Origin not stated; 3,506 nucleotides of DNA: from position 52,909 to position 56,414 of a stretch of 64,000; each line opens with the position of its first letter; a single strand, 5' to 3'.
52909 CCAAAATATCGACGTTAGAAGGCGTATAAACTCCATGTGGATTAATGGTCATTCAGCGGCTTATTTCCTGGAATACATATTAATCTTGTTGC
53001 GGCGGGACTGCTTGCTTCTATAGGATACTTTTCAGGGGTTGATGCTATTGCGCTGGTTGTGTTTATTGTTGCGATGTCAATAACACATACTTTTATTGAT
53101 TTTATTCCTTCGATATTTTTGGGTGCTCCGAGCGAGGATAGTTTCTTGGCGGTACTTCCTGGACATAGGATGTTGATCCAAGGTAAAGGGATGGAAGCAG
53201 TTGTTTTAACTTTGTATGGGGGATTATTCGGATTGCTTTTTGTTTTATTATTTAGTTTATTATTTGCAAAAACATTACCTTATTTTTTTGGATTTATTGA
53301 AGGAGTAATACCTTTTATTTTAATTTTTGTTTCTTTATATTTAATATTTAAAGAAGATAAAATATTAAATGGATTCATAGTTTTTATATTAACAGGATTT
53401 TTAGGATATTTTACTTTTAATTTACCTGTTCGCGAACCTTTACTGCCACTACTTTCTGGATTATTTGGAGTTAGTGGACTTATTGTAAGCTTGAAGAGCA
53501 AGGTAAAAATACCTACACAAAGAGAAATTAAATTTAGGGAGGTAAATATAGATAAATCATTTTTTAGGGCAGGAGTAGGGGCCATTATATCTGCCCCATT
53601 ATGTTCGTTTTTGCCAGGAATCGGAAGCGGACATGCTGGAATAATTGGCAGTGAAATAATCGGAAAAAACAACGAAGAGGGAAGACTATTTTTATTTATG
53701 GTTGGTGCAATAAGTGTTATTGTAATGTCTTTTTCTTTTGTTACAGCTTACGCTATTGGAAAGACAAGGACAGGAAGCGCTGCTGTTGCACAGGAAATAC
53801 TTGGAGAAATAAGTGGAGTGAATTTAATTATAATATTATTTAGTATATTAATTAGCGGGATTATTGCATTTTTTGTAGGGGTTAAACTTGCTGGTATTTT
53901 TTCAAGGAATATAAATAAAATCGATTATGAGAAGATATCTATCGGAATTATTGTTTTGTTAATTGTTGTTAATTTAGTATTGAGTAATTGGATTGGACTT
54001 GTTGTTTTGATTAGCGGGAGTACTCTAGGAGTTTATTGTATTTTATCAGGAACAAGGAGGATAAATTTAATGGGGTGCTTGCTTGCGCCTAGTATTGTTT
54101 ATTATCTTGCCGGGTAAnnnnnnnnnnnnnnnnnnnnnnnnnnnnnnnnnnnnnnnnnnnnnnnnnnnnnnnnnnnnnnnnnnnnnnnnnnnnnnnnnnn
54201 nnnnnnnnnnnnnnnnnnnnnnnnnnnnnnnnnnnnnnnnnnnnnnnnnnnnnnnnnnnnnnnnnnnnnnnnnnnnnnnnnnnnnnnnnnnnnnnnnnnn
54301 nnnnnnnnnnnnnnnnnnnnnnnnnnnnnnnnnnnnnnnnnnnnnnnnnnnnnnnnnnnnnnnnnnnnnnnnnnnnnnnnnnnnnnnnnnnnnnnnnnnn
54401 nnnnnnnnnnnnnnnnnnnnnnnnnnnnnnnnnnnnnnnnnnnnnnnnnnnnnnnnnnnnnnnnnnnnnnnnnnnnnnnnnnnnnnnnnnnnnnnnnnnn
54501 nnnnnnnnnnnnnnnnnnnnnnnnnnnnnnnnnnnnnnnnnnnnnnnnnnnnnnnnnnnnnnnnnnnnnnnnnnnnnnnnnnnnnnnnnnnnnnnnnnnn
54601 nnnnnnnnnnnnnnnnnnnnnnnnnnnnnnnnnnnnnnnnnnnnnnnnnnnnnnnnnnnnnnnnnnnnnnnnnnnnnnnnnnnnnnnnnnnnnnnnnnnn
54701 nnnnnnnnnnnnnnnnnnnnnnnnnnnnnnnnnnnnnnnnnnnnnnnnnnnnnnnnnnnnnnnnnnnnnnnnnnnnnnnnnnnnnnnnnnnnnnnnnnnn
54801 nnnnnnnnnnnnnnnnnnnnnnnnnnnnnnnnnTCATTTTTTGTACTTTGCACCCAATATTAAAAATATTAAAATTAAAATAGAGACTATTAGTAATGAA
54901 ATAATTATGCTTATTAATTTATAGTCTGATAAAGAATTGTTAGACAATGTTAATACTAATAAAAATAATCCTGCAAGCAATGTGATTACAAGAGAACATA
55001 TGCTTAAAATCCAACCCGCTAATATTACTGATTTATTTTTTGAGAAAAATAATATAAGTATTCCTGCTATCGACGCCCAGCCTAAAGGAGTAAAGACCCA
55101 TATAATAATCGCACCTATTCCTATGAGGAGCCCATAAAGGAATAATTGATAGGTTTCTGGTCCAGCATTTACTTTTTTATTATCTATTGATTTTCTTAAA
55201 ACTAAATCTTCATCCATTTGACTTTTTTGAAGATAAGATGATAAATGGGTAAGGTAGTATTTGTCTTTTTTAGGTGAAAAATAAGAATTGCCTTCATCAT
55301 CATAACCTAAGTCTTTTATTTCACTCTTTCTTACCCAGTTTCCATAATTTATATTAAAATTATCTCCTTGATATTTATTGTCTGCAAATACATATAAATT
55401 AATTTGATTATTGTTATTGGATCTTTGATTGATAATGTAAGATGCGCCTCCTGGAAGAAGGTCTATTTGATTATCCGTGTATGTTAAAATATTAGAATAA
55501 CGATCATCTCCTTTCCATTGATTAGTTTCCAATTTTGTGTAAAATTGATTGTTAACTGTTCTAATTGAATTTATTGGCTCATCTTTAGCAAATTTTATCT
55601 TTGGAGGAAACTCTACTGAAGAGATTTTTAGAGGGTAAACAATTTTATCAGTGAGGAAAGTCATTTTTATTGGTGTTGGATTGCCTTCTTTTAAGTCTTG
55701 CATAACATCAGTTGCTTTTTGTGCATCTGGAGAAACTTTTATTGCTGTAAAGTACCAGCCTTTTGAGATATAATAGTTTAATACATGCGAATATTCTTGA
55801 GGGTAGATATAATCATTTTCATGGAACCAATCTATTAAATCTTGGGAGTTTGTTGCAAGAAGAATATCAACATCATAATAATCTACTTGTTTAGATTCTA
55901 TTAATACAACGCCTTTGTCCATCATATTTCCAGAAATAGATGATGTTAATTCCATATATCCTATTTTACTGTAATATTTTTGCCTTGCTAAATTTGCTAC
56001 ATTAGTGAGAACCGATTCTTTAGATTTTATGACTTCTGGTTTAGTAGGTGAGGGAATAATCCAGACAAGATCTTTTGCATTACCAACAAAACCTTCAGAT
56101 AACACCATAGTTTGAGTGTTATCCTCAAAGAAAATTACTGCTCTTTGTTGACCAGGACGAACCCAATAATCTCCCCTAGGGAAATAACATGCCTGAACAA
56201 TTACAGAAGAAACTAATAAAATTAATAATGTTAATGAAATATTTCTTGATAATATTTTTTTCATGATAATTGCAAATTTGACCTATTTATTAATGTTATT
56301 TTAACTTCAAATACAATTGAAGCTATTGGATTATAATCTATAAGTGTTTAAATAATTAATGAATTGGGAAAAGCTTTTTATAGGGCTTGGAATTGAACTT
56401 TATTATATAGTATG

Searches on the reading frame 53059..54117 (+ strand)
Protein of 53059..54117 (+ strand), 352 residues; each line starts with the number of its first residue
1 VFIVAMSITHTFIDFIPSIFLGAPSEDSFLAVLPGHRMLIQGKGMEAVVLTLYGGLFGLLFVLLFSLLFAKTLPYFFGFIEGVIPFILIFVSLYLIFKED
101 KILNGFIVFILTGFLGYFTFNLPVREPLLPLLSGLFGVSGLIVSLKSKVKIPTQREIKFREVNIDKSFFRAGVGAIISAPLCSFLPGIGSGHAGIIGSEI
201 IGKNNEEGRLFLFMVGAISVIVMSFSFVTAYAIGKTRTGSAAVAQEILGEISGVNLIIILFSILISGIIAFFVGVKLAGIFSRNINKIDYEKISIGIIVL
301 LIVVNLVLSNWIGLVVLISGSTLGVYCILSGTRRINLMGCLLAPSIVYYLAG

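Call 54: search_protein_families(library=pfam, proteins=[window:53059-54117:+], max_evalue=0.001)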
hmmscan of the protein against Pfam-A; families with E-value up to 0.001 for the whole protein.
window:53059-54117:+ (352 aa): 1 family
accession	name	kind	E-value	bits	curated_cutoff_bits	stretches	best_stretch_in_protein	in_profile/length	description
PF01970.21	TctA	-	3.1e-35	122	28.9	1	1-338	43-422/423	Tripartite tricarboxylate transporter TctA family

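Call 103: search_protein_families(library=padloc, proteins=[window:53059-54117:+], max_evalue=0.001)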
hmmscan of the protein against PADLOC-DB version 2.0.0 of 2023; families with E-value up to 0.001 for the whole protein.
window:53059-54117:+ (352 aa): 0 families

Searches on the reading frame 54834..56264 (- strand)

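Call 54: search_protein_families(library=pfam, proteins=[window:54834-56264:-], max_evalue=0.001)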
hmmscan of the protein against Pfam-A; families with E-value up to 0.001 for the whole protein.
window:54834-56264:- (476 aa): 1 family
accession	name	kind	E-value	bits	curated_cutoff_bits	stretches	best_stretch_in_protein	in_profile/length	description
PF10092.14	DUF2330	-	4e-24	85.7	24.7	1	27-219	10-203/279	Uncharacterized protein conserved in bacteria (DUF2330)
